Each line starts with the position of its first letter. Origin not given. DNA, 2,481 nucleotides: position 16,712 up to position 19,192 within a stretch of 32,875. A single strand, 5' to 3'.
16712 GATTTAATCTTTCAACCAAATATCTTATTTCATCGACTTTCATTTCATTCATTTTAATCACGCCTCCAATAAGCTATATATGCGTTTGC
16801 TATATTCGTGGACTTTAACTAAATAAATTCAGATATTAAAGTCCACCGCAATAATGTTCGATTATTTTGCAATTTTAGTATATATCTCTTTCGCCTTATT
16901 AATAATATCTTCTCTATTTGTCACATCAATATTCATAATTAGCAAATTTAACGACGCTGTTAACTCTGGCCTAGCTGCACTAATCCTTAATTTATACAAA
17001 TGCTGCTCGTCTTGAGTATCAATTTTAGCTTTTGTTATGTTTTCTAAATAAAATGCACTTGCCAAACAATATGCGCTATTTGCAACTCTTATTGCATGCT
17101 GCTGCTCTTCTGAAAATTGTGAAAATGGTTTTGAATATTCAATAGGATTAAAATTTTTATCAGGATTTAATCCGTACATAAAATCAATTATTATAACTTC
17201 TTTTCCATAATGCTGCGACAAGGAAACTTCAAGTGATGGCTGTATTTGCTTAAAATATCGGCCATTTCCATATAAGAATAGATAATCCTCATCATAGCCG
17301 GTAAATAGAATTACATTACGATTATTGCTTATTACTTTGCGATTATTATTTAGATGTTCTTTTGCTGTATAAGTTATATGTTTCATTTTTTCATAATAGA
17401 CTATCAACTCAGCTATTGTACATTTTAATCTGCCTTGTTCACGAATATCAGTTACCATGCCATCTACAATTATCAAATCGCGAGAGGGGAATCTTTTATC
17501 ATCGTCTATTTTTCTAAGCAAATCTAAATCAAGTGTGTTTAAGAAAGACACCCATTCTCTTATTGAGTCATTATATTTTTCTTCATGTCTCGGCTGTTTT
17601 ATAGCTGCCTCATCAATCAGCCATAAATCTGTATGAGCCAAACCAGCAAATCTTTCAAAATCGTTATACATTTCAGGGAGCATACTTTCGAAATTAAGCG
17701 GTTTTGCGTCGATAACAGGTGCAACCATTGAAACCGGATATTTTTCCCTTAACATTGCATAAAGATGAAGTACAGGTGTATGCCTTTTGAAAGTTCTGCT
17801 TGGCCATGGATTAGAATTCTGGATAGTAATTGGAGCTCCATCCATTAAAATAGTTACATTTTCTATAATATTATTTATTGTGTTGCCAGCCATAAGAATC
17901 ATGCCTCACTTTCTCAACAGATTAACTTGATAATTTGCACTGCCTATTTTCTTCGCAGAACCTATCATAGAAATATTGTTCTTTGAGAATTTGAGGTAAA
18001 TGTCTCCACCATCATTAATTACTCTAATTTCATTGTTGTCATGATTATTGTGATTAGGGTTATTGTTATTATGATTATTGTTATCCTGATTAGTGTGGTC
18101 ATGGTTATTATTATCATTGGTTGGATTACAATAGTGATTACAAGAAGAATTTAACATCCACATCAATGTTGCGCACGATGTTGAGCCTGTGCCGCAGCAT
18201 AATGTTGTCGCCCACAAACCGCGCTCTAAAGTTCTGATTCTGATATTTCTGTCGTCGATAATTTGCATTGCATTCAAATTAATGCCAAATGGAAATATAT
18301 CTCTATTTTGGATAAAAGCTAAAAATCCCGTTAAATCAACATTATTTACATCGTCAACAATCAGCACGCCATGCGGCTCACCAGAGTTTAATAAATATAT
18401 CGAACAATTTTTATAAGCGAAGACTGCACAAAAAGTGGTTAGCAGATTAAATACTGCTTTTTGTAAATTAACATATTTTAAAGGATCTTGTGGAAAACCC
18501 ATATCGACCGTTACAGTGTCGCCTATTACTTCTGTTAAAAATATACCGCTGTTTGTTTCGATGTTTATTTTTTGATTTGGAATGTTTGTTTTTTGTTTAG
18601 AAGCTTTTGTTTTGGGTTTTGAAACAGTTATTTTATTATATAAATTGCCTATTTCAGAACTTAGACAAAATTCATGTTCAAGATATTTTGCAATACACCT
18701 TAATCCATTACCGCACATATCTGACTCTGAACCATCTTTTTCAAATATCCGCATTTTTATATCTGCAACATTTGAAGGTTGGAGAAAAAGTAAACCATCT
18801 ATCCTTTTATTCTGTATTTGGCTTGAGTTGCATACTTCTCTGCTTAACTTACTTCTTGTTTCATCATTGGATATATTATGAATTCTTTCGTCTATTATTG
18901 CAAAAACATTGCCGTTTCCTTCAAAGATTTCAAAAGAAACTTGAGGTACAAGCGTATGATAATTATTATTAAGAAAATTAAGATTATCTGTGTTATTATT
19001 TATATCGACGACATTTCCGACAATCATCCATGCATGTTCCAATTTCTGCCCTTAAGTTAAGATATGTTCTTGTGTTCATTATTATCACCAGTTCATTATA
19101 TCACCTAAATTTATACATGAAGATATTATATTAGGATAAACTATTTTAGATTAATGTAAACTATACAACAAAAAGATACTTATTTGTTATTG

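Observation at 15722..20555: Candidate novel accessory module: DapF-fold epimerase operon with two orphans, bracketed by paralogous unknown genes and an inverted repeat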

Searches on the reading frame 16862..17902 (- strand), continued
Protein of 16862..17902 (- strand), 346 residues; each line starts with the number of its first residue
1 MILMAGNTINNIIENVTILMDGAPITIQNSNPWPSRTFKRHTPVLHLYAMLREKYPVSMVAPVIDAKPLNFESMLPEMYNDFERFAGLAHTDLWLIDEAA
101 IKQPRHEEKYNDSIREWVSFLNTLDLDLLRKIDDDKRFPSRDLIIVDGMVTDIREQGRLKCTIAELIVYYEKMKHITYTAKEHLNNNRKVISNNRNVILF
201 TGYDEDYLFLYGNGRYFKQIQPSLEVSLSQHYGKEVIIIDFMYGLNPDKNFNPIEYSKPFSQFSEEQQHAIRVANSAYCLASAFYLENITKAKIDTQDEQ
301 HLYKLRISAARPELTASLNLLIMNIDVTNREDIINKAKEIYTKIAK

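Call 67: find_encoding_contigs(protein=P0012, flank=5000, max_places=2)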
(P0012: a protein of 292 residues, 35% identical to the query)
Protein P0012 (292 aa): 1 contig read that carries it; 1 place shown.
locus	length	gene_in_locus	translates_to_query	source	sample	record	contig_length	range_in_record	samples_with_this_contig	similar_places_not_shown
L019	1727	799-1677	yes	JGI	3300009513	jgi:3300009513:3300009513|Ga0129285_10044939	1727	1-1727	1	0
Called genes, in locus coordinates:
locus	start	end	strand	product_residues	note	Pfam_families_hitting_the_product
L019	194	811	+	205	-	PF01678:DAP_epimerase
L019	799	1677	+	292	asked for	-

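Call 75: search_protein_families(library=pfam, alignment_id=A7, max_evalue=10)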
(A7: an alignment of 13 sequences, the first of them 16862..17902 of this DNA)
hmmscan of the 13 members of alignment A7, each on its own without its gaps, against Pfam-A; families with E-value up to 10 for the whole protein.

A. member 1, window:16862-17902:- (346 aa): 0 families

B. families by the number of members that match (of 13 scanned): 5 families
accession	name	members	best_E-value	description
PF04669.19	PBDC1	1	0.015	PBDC1 protein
PF18161.7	ISP1_C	1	0.026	ISP1 C-terminal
PF12568.14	PanZ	1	0.078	Acetyltransferase (GNAT) domain, PanZ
PF04375.19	HemX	1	0.079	HemX, putative uroporphyrinogen-III C-methyltransferase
PF20196.3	DUF6559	1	0.3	Family of unknown function (DUF6559)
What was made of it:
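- On Class I aminoacyl-tRNA synthetase superfamily (HUP Rossmann fold): No Pfam hit for any of 13 members (call 75).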

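Call 96: fold_search(model_id=the predicted structure, library=viral)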
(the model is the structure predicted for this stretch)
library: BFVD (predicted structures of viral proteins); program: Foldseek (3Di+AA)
matches with E <= 10: 771; with E <= 0.001: 2
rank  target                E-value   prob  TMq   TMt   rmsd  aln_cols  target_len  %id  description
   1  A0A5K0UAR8            9.0e-04  0.91  0.32  0.19  17.7       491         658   10  arginine--tRNA ligase [Yasminevirus sp. GU-2018]
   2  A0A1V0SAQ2            9.6e-04  0.96  0.34  0.24  17.7       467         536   10  cysteine--tRNA ligase [Catovirus CTV1]
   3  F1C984                1.2e-03  0.94  0.35  0.30  11.1       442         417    9  Cysteinyl-tRNA synthetase (Fragment) [Moumouvirus sp.]
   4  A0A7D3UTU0            1.4e-03  0.15  0.12  0.11  25.1       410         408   11  Uncharacterized protein [Fadolivirus FV1/VV64]
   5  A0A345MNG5            5.8e-03  0.72  0.33  0.25  15.4       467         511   10  (no name in the UniProt tables at hand)
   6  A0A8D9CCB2            7.2e-03  0.80  0.33  0.31  14.6       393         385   11  Arginine--tRNA ligase [uncultured marine phage]
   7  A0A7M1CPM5            9.0e-03  0.15  0.18  0.14  22.3       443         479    9  (no name in the UniProt tables at hand)
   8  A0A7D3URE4            1.0e-02  0.75  0.35  0.25  18.2       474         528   10  methionine--tRNA ligase [Fadolivirus FV1/VV64]
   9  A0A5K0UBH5            1.1e-02  0.77  0.33  0.19  11.9       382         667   10  Glutamate-tRNA ligase [Yasminevirus sp. GU-2018]
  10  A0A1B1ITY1            1.4e-02  0.66  0.29  0.33  13.1       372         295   10  (no name in the UniProt tables at hand)
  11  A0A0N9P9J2            2.0e-02  0.10  0.15  0.11  25.6       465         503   11  (no name in the UniProt tables at hand)
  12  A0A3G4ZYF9            2.4e-02  0.35  0.22  0.23  13.4       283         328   10  Uncharacterized protein [Gaeavirus sp.]
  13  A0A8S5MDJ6            2.4e-02  0.12  0.16  0.17  25.8       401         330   11  5'-3' exonuclease [Siphoviridae sp. ctYh54]
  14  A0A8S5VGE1            2.5e-02  0.16  0.22  0.21  19.1       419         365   10  Fe-S oxidoreductase [Myoviridae sp. ctkfK18]
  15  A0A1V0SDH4            2.6e-02  0.10  0.15  0.08  23.8       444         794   11  Protein kinase domain-containing protein [Indivirus ILV1]
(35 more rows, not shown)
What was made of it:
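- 16862..17902 (-): orfB: a 346-aa member of a very small family without Pfam coverage. Its predicted fold resembles class I aminoacyl-tRNA synthetases. It always lies directly downstream of dapF. BFVD gives the same result (call 96).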

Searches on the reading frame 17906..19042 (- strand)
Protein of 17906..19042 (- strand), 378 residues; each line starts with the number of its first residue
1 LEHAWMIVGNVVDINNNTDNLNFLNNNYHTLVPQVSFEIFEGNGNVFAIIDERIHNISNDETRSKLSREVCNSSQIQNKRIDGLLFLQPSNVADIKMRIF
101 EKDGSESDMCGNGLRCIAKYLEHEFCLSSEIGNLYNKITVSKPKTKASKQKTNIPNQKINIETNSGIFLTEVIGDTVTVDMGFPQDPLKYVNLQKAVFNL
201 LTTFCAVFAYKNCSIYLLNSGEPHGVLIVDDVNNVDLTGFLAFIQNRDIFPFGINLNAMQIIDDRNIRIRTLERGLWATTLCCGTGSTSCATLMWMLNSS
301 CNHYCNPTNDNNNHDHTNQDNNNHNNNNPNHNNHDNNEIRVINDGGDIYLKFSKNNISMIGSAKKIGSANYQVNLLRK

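Call 3: search_protein_families(library=pfam, proteins=[window:17906-19042:-], max_evalue=1)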
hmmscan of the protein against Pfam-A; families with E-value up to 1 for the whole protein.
window:17906-19042:- (378 aa): 1 family
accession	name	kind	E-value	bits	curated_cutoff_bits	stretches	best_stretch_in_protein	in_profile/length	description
PF01678.24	DAP_epimerase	-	3.9e-32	111.3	34.7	2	41-123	5-82/121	Diaminopimelate epimerase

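Call 12: search_protein_families(library=ncbifam, proteins=[window:17906-19042:-], max_evalue=1)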
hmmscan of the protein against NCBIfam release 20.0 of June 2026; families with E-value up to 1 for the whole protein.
window:17906-19042:- (378 aa): 3 families
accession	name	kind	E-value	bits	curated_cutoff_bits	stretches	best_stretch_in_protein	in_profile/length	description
TIGR00652.1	DapF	equivalog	3.3e-47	161.2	114.65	2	156-294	92-225/270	diaminopimelate epimerase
NF038284.1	bifunc_DapF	exception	5.3e-35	121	350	2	156-292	89-216/254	bifunctional diaminopimelate epimerase/glutamate racemase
NF040487.1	T3SS_CigR_fam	subfamily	0.3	11.4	78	1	291-337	5-52/148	anti-virulence regulator CigR family protein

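Call 17: search_protein_families(library=padloc, proteins=[window:17906-19042:-], max_evalue=0.1)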
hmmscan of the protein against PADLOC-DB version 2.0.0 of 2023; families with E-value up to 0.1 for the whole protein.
window:17906-19042:- (378 aa): 0 families

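Call 68: search_solved_structures(query=window:17906-19027:-, max_evalue=0.00001, show_alignments=2)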
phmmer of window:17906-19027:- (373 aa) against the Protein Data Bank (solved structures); distinct sequences matched with E-value up to 0.00001: 16.
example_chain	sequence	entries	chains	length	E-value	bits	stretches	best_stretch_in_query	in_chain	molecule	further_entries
5ha4_A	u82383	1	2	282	1e-26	97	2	152-286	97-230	Diaminopimelate epimerase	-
2otn_A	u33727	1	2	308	3.6e-25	92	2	28-120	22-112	Diaminopimelate epimerase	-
9mro_A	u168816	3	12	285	2.3e-19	72.9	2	30-117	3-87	Diaminopimelate epimerase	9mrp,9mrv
8qzy_A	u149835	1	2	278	8.1e-18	67.8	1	151-286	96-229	Diaminopimelate epimerase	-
3ejx_A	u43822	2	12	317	5.1e-17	65.2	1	32-288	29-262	Diaminopimelate epimerase, chloroplastic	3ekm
1gqz_A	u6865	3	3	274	1.4e-16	63.7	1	154-287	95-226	DIAMINOPIMELATE EPIMERASE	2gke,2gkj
6vck_A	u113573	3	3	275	1.6e-16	63.5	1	153-285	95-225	Diaminopimelate epimerase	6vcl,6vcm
6d13_A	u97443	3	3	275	1.9e-16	63.3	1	153-285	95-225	Diaminopimelate epimerase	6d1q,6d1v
5ygu_A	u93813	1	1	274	2.3e-16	63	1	153-285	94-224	Diaminopimelate epimerase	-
4ik0_A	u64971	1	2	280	2.5e-16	62.9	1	153-285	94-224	Diaminopimelate epimerase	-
4ijz_A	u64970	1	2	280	2.5e-16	62.9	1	153-285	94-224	Diaminopimelate epimerase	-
1bwz_A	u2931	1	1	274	2.7e-16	62.8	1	208-287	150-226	PROTEIN (DIAMINOPIMELATE EPIMERASE)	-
2q9j_A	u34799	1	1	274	2.5e-15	59.6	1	154-288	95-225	Diaminopimelate epimerase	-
2q9h_A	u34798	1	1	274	3.5e-15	59.1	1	154-287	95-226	Diaminopimelate epimerase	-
7vdy_A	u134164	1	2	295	8.4e-07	31.5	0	213-289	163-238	O-ureido-serine racemase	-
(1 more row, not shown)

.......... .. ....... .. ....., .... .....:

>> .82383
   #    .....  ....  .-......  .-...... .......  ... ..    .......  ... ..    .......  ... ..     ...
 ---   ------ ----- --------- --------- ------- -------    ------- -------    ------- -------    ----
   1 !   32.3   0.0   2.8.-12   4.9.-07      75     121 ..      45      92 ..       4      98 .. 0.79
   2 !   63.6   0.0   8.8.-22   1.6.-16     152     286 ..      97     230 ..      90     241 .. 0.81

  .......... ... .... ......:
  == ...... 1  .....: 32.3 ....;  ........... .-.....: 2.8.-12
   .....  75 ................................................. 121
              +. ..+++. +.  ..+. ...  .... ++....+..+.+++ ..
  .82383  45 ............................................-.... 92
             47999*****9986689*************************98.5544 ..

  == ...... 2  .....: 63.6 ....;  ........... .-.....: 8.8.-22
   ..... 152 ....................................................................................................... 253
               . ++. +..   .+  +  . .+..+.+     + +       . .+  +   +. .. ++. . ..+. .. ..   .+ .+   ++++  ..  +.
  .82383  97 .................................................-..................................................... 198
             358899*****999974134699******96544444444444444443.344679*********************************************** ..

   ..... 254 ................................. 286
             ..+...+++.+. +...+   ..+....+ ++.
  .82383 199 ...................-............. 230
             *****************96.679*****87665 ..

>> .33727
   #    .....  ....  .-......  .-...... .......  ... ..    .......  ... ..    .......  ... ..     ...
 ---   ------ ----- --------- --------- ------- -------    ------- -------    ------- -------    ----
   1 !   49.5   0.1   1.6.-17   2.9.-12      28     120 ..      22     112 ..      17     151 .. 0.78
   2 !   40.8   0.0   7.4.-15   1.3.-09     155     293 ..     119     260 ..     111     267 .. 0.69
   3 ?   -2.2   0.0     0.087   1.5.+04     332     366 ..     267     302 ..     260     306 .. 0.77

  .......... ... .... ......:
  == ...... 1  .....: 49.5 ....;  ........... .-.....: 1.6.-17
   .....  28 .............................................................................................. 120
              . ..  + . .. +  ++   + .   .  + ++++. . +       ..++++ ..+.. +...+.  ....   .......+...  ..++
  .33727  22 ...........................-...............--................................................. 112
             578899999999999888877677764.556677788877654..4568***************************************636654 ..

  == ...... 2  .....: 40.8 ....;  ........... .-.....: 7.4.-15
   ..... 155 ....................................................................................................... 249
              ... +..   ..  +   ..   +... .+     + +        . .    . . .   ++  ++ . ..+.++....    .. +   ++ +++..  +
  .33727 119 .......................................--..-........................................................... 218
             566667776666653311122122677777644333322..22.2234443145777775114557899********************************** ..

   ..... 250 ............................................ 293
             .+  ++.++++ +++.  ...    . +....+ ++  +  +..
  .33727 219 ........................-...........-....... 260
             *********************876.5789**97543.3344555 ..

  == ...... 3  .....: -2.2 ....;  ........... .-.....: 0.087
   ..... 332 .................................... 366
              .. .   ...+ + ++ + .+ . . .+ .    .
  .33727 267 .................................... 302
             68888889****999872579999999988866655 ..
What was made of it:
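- The closest PDB sequences are all DapF (call 68).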
